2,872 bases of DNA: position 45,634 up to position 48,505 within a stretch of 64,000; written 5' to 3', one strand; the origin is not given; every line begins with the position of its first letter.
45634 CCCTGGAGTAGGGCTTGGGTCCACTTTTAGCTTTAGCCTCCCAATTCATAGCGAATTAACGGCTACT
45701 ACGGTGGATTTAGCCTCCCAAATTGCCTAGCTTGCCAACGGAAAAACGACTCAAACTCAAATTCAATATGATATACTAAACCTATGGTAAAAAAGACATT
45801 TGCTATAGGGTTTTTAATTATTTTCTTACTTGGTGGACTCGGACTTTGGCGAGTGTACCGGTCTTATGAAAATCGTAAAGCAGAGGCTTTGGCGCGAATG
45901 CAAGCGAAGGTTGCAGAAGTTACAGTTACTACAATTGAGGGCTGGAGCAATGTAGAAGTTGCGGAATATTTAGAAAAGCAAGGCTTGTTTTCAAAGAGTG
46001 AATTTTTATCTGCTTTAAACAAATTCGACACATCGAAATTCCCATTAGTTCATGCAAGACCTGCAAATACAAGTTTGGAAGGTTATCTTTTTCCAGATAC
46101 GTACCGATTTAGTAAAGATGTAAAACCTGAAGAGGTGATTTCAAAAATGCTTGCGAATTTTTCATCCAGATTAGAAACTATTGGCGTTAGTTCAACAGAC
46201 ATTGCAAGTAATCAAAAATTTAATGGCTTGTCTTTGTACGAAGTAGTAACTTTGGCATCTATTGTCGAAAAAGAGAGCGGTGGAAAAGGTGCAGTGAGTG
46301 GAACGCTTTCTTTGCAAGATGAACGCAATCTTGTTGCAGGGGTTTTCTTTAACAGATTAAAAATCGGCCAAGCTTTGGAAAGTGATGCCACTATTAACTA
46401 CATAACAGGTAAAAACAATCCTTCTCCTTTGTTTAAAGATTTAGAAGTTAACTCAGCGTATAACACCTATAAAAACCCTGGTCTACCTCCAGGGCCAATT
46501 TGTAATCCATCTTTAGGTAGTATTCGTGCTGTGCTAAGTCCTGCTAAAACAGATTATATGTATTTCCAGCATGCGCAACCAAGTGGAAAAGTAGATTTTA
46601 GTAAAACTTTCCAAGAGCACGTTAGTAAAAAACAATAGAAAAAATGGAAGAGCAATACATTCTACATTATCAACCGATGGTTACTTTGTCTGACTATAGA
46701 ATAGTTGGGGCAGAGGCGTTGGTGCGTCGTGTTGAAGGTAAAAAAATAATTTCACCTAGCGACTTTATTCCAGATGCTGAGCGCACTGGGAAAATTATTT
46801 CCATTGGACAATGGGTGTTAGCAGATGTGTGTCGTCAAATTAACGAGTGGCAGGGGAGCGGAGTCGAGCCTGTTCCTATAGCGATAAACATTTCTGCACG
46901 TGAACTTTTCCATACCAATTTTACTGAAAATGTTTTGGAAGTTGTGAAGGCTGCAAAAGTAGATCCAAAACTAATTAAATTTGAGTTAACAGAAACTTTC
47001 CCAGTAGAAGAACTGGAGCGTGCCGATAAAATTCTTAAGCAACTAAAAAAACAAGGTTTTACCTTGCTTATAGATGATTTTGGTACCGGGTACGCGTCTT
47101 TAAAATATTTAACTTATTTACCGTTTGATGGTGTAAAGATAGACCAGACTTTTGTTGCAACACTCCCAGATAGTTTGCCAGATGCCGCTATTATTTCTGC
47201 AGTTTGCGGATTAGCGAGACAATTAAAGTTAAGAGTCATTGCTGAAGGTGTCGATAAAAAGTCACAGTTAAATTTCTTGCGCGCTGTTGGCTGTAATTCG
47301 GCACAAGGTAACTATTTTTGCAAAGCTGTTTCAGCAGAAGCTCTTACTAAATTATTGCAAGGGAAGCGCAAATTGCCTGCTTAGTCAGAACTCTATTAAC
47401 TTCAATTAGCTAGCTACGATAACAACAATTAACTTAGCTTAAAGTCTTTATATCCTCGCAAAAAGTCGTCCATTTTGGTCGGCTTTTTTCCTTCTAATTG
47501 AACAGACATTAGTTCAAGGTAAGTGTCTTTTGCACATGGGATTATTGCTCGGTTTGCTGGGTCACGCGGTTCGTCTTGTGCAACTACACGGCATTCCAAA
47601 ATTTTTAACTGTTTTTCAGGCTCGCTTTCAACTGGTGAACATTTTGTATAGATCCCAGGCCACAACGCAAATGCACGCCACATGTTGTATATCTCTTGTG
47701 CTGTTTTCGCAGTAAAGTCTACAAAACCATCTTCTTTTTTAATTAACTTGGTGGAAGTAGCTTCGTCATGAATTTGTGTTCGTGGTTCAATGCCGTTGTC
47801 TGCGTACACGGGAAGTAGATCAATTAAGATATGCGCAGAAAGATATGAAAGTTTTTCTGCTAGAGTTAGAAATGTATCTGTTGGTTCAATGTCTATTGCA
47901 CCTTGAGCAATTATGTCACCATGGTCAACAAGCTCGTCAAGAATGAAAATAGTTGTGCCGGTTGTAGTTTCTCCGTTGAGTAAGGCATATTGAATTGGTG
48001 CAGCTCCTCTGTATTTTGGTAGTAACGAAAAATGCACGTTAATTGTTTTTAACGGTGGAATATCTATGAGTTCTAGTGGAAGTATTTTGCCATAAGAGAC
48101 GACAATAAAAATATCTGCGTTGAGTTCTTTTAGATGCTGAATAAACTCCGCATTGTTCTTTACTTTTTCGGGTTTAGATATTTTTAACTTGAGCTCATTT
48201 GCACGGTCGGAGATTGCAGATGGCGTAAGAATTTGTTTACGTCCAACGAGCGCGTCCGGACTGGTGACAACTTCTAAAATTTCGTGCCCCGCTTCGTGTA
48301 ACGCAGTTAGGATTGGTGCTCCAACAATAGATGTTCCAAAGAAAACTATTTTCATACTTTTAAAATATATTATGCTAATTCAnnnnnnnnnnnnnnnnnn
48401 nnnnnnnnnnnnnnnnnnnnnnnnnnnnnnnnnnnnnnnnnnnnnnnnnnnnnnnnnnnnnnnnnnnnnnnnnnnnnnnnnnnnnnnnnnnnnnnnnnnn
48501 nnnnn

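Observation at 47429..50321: def-fmt operon interrupted by tandem oligoribonuclease-like paralogues, one with all DEDDh residues lost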

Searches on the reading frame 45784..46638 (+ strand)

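Call 34: search_protein_families(library=pfam, proteins=[window:45784-46638:+], max_evalue=0.001)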
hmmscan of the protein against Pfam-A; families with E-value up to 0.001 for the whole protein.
window:45784-46638:+ (284 aa): 1 family
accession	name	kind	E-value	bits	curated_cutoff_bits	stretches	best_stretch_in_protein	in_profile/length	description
PF02618.21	YceG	-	2.6e-64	217.8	32.4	1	32-283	54-273/275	YceG-like family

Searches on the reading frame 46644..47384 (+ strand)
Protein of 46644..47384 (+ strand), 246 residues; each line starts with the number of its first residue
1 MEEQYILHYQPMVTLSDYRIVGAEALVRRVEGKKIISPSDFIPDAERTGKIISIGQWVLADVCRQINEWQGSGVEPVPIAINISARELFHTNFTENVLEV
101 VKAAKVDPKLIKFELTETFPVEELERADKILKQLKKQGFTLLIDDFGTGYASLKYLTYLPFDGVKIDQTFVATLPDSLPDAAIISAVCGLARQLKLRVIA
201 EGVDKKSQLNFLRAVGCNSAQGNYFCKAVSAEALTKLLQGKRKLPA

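Call 34: search_protein_families(library=pfam, proteins=[window:46644-47384:+], max_evalue=0.001)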
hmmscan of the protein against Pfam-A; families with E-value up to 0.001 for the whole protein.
window:46644-47384:+ (246 aa): 1 family
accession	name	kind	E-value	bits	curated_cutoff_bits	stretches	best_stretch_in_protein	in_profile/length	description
PF00563.25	EAL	-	4.4e-65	219.8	31.3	1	4-227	12-235/236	EAL domain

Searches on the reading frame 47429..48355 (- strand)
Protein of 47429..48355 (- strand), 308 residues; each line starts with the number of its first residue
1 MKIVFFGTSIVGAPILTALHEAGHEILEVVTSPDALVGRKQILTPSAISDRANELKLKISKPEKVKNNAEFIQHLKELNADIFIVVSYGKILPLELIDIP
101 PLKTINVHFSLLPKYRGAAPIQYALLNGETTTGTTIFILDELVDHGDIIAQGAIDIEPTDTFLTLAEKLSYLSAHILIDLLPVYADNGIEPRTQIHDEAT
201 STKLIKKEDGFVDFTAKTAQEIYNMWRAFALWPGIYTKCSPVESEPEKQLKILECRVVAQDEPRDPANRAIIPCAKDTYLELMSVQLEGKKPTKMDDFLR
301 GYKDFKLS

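Call 3: search_protein_families(library=pfam, proteins=[window:47429-48355:-], max_evalue=1)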
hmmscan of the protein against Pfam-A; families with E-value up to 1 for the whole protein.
window:47429-48355:- (308 aa): 2 families
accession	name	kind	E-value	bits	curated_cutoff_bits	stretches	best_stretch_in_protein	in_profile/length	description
PF00551.24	Formyl_trans_N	-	2.7e-40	138.5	26.1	1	1-179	1-179/181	Formyl transferase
PF02911.23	Formyl_trans_C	-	2.8e-17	63.2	21.1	1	205-302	2-99/100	Formyl transferase, C-terminal domain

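Call 4: search_protein_families(library=ncbifam, proteins=[window:47429-48355:-], max_evalue=1)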
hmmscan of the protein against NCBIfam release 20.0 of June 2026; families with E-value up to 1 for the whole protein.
window:47429-48355:- (308 aa): 7 families
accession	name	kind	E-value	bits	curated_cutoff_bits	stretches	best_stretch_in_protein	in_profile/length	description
TIGR00460.1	fmt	equivalog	1.2e-76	257.9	201.5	1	1-303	1-305/315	methionyl-tRNA formyltransferase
NF005998.1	PRK08125.1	equivalog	1.5e-42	145.8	777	1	1-267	1-257/649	bifunctional UDP-4-amino-4-deoxy-L-arabinose formyltransferase/UDP-glucuronic acid oxidase ArnA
NF005414.0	PRK06988.1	equivalog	2.3e-38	132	316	1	1-239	3-237/311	formyltransferase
TIGR00639.1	PurN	equivalog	8.1e-18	64.6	150.1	1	64-177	64-177/192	phosphoribosylglycinamide formyltransferase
NF004684.0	PRK06027.1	subfamily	2.3e-14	53.8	223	1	56-166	142-252/286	formyltetrahydrofolate deformylase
TIGR00655.1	PurU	equivalog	1.2e-13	51.4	285.95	1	58-165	139-246/280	formyltetrahydrofolate deformylase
NF005755.0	PRK07579.1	equivalog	7e-10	39.1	238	1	83-177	69-160/245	dTDP-4-amino-4,6-dideoxyglucose formyltransferase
